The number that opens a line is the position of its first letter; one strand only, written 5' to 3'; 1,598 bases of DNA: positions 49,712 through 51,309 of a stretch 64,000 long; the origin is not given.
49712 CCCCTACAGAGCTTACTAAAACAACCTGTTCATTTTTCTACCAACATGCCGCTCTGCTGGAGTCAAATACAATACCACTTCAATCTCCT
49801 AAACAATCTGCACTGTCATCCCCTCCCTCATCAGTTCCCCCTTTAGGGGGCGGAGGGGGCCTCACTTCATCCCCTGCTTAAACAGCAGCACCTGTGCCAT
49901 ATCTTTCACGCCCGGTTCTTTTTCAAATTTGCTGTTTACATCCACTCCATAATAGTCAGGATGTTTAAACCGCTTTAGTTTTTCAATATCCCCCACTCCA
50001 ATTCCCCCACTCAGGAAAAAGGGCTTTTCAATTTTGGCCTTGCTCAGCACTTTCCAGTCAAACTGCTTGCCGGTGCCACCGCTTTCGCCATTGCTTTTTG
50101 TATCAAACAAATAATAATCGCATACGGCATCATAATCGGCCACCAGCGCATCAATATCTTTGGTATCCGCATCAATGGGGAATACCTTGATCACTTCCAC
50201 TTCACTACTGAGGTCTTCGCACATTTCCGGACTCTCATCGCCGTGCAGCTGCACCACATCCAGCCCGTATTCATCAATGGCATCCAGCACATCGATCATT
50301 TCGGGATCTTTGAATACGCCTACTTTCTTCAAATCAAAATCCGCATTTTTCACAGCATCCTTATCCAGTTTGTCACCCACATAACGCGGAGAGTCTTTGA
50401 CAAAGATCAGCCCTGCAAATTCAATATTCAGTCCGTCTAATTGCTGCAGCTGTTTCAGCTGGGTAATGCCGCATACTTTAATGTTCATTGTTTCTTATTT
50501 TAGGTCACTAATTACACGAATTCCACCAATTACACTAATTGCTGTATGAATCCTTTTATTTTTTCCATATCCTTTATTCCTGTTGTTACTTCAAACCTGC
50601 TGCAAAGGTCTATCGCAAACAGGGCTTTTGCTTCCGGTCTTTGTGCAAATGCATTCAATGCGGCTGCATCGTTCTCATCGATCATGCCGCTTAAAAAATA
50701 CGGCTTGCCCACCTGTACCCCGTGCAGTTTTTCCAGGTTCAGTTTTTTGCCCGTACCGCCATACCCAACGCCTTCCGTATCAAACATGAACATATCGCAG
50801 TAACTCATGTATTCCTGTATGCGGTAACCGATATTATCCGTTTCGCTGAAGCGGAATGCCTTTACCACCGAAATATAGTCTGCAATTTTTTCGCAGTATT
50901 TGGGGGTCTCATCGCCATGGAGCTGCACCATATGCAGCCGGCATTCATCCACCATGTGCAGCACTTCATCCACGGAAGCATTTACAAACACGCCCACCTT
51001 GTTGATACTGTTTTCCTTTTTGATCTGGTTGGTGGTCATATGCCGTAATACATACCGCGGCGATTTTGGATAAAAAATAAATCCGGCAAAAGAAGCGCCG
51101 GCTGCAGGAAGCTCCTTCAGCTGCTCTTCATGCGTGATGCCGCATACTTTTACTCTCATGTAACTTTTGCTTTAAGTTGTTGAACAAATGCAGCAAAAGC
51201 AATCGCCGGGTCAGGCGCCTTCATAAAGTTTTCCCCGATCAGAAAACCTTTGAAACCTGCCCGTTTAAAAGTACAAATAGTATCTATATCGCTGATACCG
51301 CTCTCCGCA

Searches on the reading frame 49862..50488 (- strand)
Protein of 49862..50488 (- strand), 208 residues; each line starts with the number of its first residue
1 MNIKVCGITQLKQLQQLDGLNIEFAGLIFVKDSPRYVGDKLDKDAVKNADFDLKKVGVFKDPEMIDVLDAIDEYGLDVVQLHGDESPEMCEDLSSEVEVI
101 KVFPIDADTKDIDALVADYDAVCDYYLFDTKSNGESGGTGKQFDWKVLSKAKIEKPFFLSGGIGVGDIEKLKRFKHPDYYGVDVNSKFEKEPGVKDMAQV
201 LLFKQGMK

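Call 4: search_protein_families(library=pfam, proteins=[window:49862-50488:-], max_evalue=1)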
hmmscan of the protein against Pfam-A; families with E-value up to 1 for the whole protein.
window:49862-50488:- (208 aa): 1 family
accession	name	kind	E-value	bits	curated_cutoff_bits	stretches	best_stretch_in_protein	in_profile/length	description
PF00697.28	PRAI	-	1.5e-37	129.6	22.7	1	4-203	2-190/193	N-(5'phosphoribosyl)anthranilate (PRA) isomerase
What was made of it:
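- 49862..50488 (-): trpF' (PRAI): the widely conserved trpF orthologue, 5' flank of the hotspot. Pfam PRAI 1.5e-37 (call 4).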

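Call 34: find_related_loci(query=window:49862-50488:-, collection=genome_contigs, flank=6000)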
Query window:49862-50488:- (208 aa) in genome_contigs; peptide patterns used: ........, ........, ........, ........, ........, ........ (x = any residue, [..] = any of these).
513 stretches matched a pattern; 481 encode a relative of the query (tblastn E <= 1e-3); the best 80 are kept; 80 distinct loci.
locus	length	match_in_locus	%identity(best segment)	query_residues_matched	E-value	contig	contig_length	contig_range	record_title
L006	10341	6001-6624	90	1-208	2e-125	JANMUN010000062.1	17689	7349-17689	MAG: Ferruginibacter sp. isolate SOY_1_B_metabat.293 SOY_1_B_k141_1022176, whole genome shotgun sequence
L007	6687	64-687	89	1-208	2e-123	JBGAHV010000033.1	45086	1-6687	MAG: Ferruginibacter sp. isolate MAG_MBR_H125.10 MBRH125-10_opera_contig_2317, whole genome shotgun sequence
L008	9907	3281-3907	90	1-208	8e-123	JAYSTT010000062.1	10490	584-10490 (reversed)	MAG: Ferruginibacter sp. isolate GFS_12518 GFS_12518_61, whole genome shotgun sequence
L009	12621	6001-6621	88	1-207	2e-121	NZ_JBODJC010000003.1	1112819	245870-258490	Ferruginibacter sp. SUN106 contig3, whole genome shotgun sequence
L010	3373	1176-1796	88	1-207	9e-125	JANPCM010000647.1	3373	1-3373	MAG: Ferruginibacter sp. isolate VAR_78_metabat_510 VAR_78_k141_304838, whole genome shotgun sequence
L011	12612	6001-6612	89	5-208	2e-120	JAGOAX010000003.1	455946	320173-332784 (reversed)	MAG: Ferruginibacter sp. isolate Go_SlAct_bin_317 Go_SlAct_10_length_455946_cov_14.436735, whole genome shotgun sequence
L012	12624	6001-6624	93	1-208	2e-128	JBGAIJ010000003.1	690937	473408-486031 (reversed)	MAG: Ferruginibacter sp. isolate MAG_AAO_H125.22 AAOH125-22_opera_contig_30, whole genome shotgun sequence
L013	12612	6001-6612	89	5-208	2e-119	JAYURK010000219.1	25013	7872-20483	MAG: Ferruginibacter sp. isolate GL116_DN_metabinner_1 GL116_DN_metabinner_1_218, whole genome shotgun sequence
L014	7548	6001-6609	88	5-207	2e-118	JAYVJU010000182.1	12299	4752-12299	MAG: Ferruginibacter sp. isolate GL53_Down_metabinner_17 GL53_Down_metabinner_17_181, whole genome shotgun sequence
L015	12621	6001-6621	85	1-208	4e-117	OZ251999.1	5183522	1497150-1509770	MAG: Ferruginibacter sp. isolate 6b93fee7-c919-495a-ad20-624eb88cafa5 genome assembly, chromosome: 1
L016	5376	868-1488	85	1-208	3e-117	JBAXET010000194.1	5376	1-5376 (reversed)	MAG: Ferruginibacter sp. isolate ELA252 MAG252_194, whole genome shotgun sequence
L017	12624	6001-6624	84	1-208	2e-114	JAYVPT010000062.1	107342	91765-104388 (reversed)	MAG: Ferruginibacter sp. isolate GL72_DN_metabinner_8 GL72_DN_metabinner_8_61, whole genome shotgun sequence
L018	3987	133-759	83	1-208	1e-115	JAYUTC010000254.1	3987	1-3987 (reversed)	MAG: Ferruginibacter sp. isolate GL119_DN_metabinner_10 GL119_DN_metabinner_10_253, whole genome shotgun sequence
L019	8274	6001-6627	81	1-208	8e-111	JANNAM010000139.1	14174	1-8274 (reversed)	MAG: Bacteroidota bacterium isolate OTE_78_metabat_465 OTE_78_k141_2824452, whole genome shotgun sequence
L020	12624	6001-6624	81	1-208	1e-110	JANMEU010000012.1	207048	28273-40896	MAG: Bacteroidota bacterium isolate OTE_70b_metabat_425 OTE_70b_k141_3144364, whole genome shotgun sequence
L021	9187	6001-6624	80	1-208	2e-110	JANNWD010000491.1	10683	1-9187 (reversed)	MAG: Bacteroidota bacterium isolate VAR_34_metabat_413 VAR_34_k141_1328887, whole genome shotgun sequence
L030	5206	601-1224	75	1-208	2e-104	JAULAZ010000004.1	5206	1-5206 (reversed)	MAG: Chitinophagaceae bacterium isolate MAG.10 contig_9693, whole genome shotgun sequence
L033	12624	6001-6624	78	1-208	7e-104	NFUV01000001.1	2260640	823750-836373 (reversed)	Chitinophagaceae bacterium IBVUCB2 contig000001, whole genome shotgun sequence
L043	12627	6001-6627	75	1-208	1e-102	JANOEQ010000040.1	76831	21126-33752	MAG: Chitinophagaceae bacterium isolate SOY_65_metabat_221 SOY_65_k141_3560928, whole genome shotgun sequence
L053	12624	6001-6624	73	1-208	5e-102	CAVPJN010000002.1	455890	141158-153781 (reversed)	MAG: uncultured Chitinophagaceae bacterium isolate MFD09964.bin.3.206 genome assembly, contig: contig_16426, whole genom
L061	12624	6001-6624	74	1-208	3e-101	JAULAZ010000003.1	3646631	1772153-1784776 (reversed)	MAG: Chitinophagaceae bacterium isolate MAG.10 contig_388, whole genome shotgun sequence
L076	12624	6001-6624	76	1-208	1e-100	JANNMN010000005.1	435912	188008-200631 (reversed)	MAG: Chitinophagaceae bacterium isolate SOY_35_metabat.41 SOY_35_k141_1794946, whole genome shotgun sequence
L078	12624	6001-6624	73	1-208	2e-100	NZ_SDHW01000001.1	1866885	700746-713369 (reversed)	Lacibacter luteus strain TTM-7 NODE_1_length_1866885_cov_73, whole genome shotgun sequence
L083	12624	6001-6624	76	1-208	1e-100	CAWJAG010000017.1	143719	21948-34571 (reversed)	MAG: uncultured Chitinophagaceae bacterium isolate MFD04651.bin.2.139 genome assembly, contig: contig_42443, whole genom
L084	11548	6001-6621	74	1-208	3e-100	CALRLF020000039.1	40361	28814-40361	MAG: Bosea thiooxidans isolate JJ-K11792-97-4-m2-bin42 genome assembly, contig: JJ-SDA7-351-C232, whole genome shotgun s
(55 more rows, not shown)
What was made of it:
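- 49862..50488 (-): 72-93% identical orthologues in 80 Chitinophagaceae loci (call 34).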

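Call 39: search_protein_families(library=pfam, proteins=[L017:6645-7154:+, L006:9009-9368:+, L009:7599-8594:+, L006:6673-7044:+, L030:1274-2422:+, L009:6635-7414:+, L011:7335-8813:+, L012:6813-7400:+, L013:7429-8796:+, L021:6749-7144:+], max_evalue=0.01)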
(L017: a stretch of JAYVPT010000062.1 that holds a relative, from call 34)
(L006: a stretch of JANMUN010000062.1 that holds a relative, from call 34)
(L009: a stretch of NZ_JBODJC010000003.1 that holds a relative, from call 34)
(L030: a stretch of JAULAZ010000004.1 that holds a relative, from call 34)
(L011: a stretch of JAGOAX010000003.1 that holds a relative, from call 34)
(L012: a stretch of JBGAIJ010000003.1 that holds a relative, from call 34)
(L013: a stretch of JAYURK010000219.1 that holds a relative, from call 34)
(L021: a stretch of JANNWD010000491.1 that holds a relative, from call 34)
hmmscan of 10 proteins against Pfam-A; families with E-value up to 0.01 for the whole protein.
L017:6645-7154:+ (169 aa): 8 families
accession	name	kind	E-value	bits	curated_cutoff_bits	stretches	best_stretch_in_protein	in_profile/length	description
PF13420.13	Acetyltransf_4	-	5.8e-19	69.1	24.3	1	5-155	2-152/155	Acetyltransferase (GNAT) domain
PF00583.31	Acetyltransf_1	-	2.1e-16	60.7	20.7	1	28-137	9-116/116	Acetyltransferase (GNAT) family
PF13302.13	Acetyltransf_3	-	9.5e-10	39.8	25.4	1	3-138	3-138/138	Acetyltransferase (GNAT) domain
PF13508.13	Acetyltransf_7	-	2.6e-09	37.7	27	1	53-139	4-84/84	Acetyltransferase (GNAT) domain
PF13673.13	Acetyltransf_10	-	4.8e-06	27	23.6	1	49-141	28-111/128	Acetyltransferase (GNAT) domain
PF13527.13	Acetyltransf_9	-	5.3e-06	26.9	25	1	4-114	2-106/127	Acetyltransferase (GNAT) domain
PF12746.13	GNAT_acetyltran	-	0.0074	16.4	26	1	76-143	176-240/243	GNAT acetyltransferase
PF08445.16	FR47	-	0.0094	16.4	22.1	0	86-141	27-81/86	FR47-like protein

L006:9009-9368:+ (119 aa): 0 families

L009:7599-8594:+ (331 aa): 1 family
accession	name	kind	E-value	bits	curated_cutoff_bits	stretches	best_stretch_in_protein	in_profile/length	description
PF20033.5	DUF6438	-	0.0009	19.9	30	1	231-306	42-115/116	Domain of unknown function (DUF6438)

L006:6673-7044:+ (123 aa): 0 families

L030:1274-2422:+ (382 aa): 2 families
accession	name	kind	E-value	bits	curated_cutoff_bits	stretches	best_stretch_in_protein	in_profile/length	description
PF16872.10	putAbiC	-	5.7e-22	78.5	22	1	270-346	2-76/80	Putative phage abortive infection protein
PF13491.11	FtsK_4TM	-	0.0074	16.4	23.1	1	5-71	86-152/171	4TM region of DNA translocase FtsK/SpoIIIE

L009:6635-7414:+ (259 aa): 0 families

L011:7335-8813:+ (492 aa): 7 families
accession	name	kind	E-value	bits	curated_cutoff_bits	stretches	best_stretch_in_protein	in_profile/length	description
PF08534.16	Redoxin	-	5.7e-22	78.5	26.6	1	357-483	1-137/148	Redoxin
PF13905.12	Thioredoxin_8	-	3.4e-16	59.8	27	1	382-474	1-94/94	Thioredoxin-like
PF00578.27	AhpC-TSA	-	1.7e-12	47.8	26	1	359-474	2-121/124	AhpC/TSA family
PF00085.26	Thioredoxin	-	1e-09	38.7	23.5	1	382-427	18-63/103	Thioredoxin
PF00255.25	GSHPx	-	0.00012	22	27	0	365-415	4-53/108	Glutathione peroxidase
PF13098.12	Thioredoxin_2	-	0.00018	22.2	27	1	382-475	5-88/104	Thioredoxin-like domain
PF14289.11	DUF4369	-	0.00077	20.4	25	1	34-109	4-77/91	Domain of unknown function (DUF4369)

L012:6813-7400:+ (195 aa): 0 families

L013:7429-8796:+ (455 aa): 1 family
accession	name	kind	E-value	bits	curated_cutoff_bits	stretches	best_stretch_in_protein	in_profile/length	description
PF13576.12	Pentapeptide_3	-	2e-05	25.1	27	1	78-119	4-46/48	Pentapeptide repeats (9 copies)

L021:6749-7144:+ (131 aa): 1 family
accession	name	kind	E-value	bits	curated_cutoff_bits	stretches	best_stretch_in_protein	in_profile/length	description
PF06723.19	MreB_Mbl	-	0.0003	20.2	27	1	42-107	67-126/327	MreB/Mbl protein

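Call 40: search_protein_families(library=pfam, proteins=[L033:6662-7285:+, L053:6701-7264:+, L061:6643-7380:+, L076:7434-8291:+, L078:8802-9755:+, L083:7484-8239:+, L084:7522-8592:+, L043:6703-7038:+, L043:7035-7391:+, L008:4718-5032:+], max_evalue=0.01)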
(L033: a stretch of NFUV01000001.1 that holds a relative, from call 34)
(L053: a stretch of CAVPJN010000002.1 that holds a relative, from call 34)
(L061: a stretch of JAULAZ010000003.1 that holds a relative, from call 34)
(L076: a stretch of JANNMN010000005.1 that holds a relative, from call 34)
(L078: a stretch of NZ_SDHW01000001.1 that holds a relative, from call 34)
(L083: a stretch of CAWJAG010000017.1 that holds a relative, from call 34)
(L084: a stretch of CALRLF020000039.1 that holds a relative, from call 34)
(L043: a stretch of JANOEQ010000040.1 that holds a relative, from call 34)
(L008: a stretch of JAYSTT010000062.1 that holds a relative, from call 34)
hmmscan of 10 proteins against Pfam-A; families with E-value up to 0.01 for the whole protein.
L033:6662-7285:+ (207 aa): 1 family
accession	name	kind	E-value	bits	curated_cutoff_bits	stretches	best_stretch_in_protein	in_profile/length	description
PF10544.15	T5orf172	-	3.7e-06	27.8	20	1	83-178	1-98/101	T5orf172 domain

L053:6701-7264:+ (187 aa): 1 family
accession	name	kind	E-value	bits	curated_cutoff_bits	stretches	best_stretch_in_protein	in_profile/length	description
PF01797.21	Y1_Tnp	-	1.5e-06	28.8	23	1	35-121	22-108/121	Transposase IS200 like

L061:6643-7380:+ (245 aa): 1 family
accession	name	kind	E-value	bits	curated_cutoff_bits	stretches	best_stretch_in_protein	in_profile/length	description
PF08919.15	F_actin_bind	-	0.0021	18.6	23.6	1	108-200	5-98/112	F-actin binding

L076:7434-8291:+ (285 aa): 1 family
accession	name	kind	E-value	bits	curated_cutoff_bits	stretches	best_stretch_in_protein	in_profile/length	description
PF11185.13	DUF2971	-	3.5e-10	41.5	22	1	146-216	1-89/89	Protein of unknown function (DUF2971)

L078:8802-9755:+ (317 aa): 5 families
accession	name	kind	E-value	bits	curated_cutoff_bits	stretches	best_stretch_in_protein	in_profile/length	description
PF02012.26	BNR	-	0.00013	21.9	27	0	45-53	2-10/12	BNR/Asp-box repeat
PF15899.11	BNR_6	-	0.00044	20.5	27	0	88-101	1-14/14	BNR-Asp box repeat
PF15902.12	Sortilin-Vps10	-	0.0016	17.8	33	1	39-106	374-439/446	Sortilin, neurotensin receptor 3,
PF24316.1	Tli3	-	0.0037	18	27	0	40-56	83-99/129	T6SS Tli3 immunity protein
PF14870.12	PSII_BNR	-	0.0072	16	27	0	41-107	38-103/303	Photosynthesis system II assembly factor YCF48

L083:7484-8239:+ (251 aa): 1 family
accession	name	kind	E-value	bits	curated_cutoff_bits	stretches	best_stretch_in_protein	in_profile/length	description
PF05557.18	MAD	-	0.004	16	30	1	133-175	484-526/661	Mitotic checkpoint protein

L084:7522-8592:+ (356 aa): 0 families

L043:6703-7038:+ (111 aa): 1 family
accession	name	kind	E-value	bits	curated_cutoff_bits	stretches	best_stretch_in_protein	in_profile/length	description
PF09907.15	HigB_toxin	-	3.2e-26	91.8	27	1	20-92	2-74/74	HigB_toxin, RelE-like toxic component of a toxin-antitoxin system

L043:7035-7391:+ (118 aa): 1 family
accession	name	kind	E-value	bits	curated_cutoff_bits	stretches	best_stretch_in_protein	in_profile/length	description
PF01381.28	HTH_3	-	1.4e-07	31.8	23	1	61-112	1-53/55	Helix-turn-helix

L008:4718-5032:+ (104 aa): 1 family
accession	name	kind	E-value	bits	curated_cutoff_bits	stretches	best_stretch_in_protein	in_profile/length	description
PF14206.11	Cys_rich_CPCC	-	3.2e-22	78.5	24.5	1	13-86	2-72/75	Cysteine-rich CPCC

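Call 70: search_protein_families(library=ncbifam, proteins=[L053:6701-7264:+], max_evalue=0.01)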
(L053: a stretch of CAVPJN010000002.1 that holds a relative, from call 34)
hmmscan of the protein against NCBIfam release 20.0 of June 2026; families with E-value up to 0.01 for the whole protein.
L053:6701-7264:+ (187 aa): 2 families
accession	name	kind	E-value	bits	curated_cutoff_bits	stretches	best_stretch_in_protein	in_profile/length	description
NF047646.1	REP_Tyr_transpos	equivalog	1.8e-27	96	80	1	13-169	6-146/146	REP-associated tyrosine transposase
NF033573.1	transpos_IS200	equivalog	0.00069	19.9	55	1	37-107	30-103/126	IS200/IS605 family transposase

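Call 101: search_protein_families(library=padloc, proteins=[L076:7434-8291:+, L083:7484-8239:+, L084:7522-8592:+, L061:6643-7380:+, L009:6635-7414:+, L013:7429-8796:+, L030:1274-2422:+, L007:847-1776:+, L043:6703-7038:+, L043:7035-7391:+], max_evalue=0.001)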
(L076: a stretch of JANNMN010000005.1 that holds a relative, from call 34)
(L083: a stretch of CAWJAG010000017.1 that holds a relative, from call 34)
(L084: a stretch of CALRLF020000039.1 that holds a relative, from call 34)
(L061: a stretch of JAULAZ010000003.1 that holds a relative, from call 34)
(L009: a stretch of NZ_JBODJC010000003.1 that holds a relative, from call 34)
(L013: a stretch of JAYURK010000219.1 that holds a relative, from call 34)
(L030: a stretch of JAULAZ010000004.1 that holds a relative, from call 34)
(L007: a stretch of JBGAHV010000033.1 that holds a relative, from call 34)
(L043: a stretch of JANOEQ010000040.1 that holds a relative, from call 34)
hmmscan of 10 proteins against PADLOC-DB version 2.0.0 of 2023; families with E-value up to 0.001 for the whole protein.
L076:7434-8291:+ (285 aa): 4 families
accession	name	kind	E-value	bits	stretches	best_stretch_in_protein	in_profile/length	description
PDLC04994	PDC-S31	-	7e-51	171.2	1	14-278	10-268/273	-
PDLC04990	PDC-S31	-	1.4e-40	137.7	1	20-279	6-254/259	-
PDLC04991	PDC-S31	-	4.4e-20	70.2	1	127-273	60-194/208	-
PDLC04992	PDC-S31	-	1.2e-07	29.8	1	129-261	54-196/220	-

L083:7484-8239:+ (251 aa): 0 families

L084:7522-8592:+ (356 aa): 2 families
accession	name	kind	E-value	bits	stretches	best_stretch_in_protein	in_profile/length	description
PDLC04592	PDC-M34B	-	2.7e-07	28.5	1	223-334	68-172/192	-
PDLC04591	PDC-M34B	-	3.3e-05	21.8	1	289-335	123-167/185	-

L061:6643-7380:+ (245 aa): 0 families

L009:6635-7414:+ (259 aa): 0 families

L013:7429-8796:+ (455 aa): 0 families

L030:1274-2422:+ (382 aa): 2 families
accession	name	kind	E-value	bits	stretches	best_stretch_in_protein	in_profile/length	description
PDLC02351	AbiP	-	2.9e-07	28.7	1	273-324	110-160/223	AbiP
PDLC02343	AbiC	-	2.2e-05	22.1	1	267-325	174-235/306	AbiC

L007:847-1776:+ (309 aa): 1 family
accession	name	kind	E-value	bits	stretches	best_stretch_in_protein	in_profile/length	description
PDLC02351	AbiP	-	5e-07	28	1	179-257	84-163/223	AbiP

L043:6703-7038:+ (111 aa): 3 families
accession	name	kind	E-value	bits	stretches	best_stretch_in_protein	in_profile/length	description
PDLC03979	PD-Lambda-2_A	-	1.2e-28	97.7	1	1-97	1-97/97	-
PDLC03981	PD-Lambda-2_A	-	1.4e-22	78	1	1-92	1-92/94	-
PDLC03978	PD-Lambda-2_A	-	1.4e-06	26.5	1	12-81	12-81/87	-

L043:7035-7391:+ (118 aa): 1 family
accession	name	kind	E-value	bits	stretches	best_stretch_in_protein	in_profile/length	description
PDLC03982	PD-Lambda-2_B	-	2.1e-31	107.6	1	2-115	3-118/402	-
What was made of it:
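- TA or defence cargo occupies the same site in relatives: HigBA/PD-Lambda-2 in L043, AbiC-like in L007 and L030, PDC-S31 in L076 (calls 40, 101).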

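Call 104: find_encoding_contigs(protein=window:49862-50488:-, flank=4000, max_places=10)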
Protein window:49862-50488:- (208 aa): no gene with exactly this product is on record in the collection.

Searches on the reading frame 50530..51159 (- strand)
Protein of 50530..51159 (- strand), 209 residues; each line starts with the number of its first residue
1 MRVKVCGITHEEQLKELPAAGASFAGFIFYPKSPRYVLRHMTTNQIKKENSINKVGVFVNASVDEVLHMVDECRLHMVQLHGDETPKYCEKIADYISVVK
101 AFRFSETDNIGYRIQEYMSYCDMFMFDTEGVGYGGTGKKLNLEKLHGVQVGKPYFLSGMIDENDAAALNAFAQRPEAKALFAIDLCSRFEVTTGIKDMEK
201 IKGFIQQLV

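Call 4: search_protein_families(library=pfam, proteins=[window:50530-51159:-], max_evalue=1)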
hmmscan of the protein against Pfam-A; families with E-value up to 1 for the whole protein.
window:50530-51159:- (209 aa): 1 family
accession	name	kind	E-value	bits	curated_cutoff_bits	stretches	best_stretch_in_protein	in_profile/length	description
PF00697.28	PRAI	-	1.1e-33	117.1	22.7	1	3-207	1-193/193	N-(5'phosphoribosyl)anthranilate (PRA) isomerase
